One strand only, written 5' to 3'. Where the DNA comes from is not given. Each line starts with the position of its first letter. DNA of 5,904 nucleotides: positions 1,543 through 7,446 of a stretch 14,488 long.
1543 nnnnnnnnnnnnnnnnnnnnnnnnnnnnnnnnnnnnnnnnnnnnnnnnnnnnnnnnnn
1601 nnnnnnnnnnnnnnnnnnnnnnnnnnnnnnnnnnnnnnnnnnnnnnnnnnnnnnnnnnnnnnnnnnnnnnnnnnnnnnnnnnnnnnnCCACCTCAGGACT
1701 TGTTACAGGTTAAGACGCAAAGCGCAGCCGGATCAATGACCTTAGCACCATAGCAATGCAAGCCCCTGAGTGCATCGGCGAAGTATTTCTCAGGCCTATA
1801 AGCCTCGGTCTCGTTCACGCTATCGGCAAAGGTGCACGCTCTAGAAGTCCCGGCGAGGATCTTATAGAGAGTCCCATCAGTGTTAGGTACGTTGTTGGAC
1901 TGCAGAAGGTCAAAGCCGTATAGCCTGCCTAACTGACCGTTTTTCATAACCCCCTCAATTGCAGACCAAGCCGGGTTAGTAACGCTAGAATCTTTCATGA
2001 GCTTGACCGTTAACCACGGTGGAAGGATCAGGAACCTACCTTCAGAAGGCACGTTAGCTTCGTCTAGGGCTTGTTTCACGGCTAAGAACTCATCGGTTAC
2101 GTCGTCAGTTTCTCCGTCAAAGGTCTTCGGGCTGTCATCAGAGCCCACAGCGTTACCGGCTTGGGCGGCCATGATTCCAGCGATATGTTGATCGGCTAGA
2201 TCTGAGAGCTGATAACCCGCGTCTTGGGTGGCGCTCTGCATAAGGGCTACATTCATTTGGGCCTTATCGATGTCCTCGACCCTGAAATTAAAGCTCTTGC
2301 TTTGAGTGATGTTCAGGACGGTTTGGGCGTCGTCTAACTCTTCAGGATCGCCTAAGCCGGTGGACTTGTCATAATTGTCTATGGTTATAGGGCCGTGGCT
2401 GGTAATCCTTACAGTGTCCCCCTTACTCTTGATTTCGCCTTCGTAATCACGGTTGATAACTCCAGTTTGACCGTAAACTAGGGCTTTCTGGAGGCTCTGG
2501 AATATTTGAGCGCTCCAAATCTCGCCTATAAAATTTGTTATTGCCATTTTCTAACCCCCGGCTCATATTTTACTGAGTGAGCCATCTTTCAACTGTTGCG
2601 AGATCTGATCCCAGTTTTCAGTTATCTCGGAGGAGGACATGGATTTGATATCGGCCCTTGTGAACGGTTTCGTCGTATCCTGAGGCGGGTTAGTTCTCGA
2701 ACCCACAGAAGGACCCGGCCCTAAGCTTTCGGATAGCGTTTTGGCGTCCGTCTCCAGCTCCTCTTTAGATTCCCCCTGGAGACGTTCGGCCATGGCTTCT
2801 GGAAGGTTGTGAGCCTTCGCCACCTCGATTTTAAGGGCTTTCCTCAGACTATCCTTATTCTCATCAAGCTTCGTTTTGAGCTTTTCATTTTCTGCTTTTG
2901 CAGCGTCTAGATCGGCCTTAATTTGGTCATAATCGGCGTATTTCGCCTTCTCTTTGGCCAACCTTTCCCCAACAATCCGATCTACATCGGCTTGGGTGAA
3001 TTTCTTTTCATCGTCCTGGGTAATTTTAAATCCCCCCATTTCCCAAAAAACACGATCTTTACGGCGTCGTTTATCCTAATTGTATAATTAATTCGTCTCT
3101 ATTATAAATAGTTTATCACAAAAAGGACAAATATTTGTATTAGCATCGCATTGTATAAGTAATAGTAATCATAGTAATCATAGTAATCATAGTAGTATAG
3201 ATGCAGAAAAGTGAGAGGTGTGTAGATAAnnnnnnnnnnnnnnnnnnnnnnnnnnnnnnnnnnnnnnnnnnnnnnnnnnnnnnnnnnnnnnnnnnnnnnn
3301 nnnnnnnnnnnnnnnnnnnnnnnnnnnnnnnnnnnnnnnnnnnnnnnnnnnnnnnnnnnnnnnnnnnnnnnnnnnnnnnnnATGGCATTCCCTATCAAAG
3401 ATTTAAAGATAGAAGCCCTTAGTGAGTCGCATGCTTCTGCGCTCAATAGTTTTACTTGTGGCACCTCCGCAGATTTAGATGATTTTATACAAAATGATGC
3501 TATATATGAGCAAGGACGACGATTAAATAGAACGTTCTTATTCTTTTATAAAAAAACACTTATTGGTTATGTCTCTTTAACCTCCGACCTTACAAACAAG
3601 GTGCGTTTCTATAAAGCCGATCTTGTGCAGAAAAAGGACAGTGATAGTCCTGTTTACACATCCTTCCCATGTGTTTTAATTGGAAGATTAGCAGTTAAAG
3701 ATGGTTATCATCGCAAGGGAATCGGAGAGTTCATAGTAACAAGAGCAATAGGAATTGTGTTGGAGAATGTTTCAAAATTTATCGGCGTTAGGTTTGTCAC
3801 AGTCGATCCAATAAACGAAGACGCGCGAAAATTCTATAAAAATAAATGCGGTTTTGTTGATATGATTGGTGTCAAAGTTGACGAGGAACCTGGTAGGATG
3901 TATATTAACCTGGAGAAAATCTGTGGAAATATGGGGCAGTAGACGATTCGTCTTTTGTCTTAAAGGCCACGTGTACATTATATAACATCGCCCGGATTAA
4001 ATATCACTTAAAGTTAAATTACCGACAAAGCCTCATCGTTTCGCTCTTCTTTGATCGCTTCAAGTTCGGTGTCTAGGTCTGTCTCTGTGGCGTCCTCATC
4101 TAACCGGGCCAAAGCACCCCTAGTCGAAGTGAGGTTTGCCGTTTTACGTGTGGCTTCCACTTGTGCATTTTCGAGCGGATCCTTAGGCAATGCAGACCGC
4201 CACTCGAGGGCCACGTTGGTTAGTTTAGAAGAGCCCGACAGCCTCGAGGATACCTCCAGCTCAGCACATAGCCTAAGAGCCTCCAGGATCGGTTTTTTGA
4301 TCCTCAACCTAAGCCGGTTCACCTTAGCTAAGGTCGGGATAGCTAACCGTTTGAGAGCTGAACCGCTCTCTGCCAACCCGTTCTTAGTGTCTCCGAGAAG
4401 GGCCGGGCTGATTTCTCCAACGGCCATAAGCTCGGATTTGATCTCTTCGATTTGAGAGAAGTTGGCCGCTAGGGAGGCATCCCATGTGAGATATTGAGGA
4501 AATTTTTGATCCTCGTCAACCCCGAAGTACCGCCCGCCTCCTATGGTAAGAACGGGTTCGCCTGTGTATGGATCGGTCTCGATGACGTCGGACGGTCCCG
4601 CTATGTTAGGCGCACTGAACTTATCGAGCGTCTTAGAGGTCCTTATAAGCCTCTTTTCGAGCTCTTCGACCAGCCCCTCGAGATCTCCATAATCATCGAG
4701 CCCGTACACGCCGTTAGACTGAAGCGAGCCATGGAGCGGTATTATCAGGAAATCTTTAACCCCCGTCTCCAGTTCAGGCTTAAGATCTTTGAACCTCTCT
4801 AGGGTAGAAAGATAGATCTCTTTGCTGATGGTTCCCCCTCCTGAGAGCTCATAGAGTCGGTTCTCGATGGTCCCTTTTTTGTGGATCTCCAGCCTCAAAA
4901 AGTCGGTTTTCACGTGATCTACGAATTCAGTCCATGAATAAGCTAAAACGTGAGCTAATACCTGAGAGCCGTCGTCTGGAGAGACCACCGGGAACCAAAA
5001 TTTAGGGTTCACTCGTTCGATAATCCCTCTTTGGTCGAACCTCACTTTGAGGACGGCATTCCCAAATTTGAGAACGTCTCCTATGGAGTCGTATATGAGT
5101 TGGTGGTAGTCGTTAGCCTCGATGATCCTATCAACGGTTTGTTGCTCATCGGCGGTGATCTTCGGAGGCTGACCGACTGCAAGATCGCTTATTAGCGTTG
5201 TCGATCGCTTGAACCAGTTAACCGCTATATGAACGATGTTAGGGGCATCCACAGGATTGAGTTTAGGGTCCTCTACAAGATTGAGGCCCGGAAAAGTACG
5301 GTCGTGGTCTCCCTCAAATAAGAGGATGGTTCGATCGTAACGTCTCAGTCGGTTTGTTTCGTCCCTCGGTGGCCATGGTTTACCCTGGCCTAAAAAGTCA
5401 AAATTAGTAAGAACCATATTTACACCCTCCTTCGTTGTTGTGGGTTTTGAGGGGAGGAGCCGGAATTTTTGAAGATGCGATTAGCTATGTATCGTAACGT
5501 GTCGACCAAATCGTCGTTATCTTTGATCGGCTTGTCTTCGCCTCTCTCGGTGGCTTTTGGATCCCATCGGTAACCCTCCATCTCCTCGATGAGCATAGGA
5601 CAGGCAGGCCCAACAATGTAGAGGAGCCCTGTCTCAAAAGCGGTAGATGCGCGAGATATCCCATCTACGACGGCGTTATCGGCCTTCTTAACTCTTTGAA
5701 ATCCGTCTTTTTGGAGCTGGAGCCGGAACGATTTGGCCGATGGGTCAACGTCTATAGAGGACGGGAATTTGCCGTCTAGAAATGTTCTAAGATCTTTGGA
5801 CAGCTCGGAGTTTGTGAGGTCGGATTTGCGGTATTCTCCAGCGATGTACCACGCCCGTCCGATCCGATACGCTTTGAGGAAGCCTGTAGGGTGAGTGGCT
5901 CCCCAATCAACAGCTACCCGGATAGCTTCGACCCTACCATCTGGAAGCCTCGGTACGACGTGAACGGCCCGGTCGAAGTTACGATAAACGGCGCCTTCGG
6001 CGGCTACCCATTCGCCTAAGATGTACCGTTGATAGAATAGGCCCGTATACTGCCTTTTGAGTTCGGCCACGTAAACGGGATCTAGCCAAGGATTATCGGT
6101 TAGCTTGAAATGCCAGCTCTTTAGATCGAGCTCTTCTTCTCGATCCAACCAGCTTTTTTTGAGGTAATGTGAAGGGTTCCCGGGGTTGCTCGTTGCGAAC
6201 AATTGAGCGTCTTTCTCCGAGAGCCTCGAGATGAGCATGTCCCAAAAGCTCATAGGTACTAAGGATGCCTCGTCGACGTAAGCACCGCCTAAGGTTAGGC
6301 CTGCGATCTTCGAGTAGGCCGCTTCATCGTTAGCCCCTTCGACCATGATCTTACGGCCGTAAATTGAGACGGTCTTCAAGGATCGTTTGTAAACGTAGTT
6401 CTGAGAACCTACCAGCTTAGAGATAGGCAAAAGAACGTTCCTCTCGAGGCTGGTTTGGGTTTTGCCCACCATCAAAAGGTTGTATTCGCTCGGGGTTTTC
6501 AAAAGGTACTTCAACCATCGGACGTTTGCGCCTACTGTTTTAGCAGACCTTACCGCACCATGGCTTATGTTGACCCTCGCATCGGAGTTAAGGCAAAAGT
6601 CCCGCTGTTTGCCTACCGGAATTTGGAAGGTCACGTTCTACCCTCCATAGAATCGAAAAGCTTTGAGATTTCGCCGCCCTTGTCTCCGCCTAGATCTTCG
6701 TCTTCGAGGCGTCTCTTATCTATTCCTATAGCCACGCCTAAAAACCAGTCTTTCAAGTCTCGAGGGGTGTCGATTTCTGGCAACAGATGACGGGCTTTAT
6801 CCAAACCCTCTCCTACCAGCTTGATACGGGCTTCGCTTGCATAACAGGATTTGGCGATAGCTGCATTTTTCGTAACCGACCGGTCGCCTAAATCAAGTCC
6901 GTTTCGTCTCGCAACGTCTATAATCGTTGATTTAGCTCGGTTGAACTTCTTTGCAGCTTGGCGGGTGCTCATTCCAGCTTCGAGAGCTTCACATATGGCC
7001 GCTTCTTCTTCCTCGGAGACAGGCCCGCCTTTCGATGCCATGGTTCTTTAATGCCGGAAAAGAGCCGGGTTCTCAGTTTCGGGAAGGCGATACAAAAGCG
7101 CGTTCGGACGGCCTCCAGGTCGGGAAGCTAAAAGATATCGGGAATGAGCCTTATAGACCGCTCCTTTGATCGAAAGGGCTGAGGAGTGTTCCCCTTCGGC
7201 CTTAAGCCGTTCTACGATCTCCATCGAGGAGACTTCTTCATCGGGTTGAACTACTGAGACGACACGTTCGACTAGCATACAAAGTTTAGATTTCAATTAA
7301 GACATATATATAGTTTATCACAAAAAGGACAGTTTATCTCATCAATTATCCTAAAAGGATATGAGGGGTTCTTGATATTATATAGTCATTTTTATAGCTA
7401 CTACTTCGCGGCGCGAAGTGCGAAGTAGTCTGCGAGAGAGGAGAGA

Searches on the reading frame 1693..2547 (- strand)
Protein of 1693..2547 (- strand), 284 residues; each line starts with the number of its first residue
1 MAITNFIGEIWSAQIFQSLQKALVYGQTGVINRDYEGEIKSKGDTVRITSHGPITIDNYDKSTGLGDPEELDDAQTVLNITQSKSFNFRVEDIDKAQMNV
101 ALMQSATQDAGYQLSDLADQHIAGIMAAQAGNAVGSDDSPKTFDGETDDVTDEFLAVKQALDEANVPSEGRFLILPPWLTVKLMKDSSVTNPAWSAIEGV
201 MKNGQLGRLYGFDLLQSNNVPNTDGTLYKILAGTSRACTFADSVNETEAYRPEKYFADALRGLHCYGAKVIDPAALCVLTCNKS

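Call 8: search_protein_families(library=pfam, proteins=[window:1693-2547:-], max_evalue=0.01)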
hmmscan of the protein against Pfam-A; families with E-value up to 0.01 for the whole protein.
window:1693-2547:- (284 aa): 2 families
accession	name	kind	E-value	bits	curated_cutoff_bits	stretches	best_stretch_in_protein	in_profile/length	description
PF25209.1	Phage_capsid_4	-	4.5e-11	44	27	1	37-275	25-258/262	Phage capsid protein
PF19821.5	Phage_capsid_2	-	1e-05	25.3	25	1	82-282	74-292/293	Phage capsid protein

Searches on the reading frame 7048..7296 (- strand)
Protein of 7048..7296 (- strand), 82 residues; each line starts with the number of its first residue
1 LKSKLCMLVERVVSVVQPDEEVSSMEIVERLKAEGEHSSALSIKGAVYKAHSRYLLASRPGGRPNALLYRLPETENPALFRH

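Call 8: search_protein_families(library=pfam, proteins=[window:7048-7296:-], max_evalue=0.01)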
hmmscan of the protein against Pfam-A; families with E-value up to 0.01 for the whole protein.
window:7048-7296:- (82 aa): 0 families

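Call 26: search_protein_families(library=phrogs, proteins=[window:7048-7296:-], max_evalue=0.01)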
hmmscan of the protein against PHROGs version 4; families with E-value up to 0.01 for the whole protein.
window:7048-7296:- (82 aa): 0 families

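Call 70: search_protein_families(library=ncbifam, proteins=[window:7048-7296:-], max_evalue=0.1)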
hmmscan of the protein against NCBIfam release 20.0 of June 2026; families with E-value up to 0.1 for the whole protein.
window:7048-7296:- (82 aa): 1 family
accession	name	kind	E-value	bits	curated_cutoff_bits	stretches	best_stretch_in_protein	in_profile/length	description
NF006674.0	PRK09224.1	subfamily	0.089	11.5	577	1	16-77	378-438/508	threonine ammonia-lyase IlvA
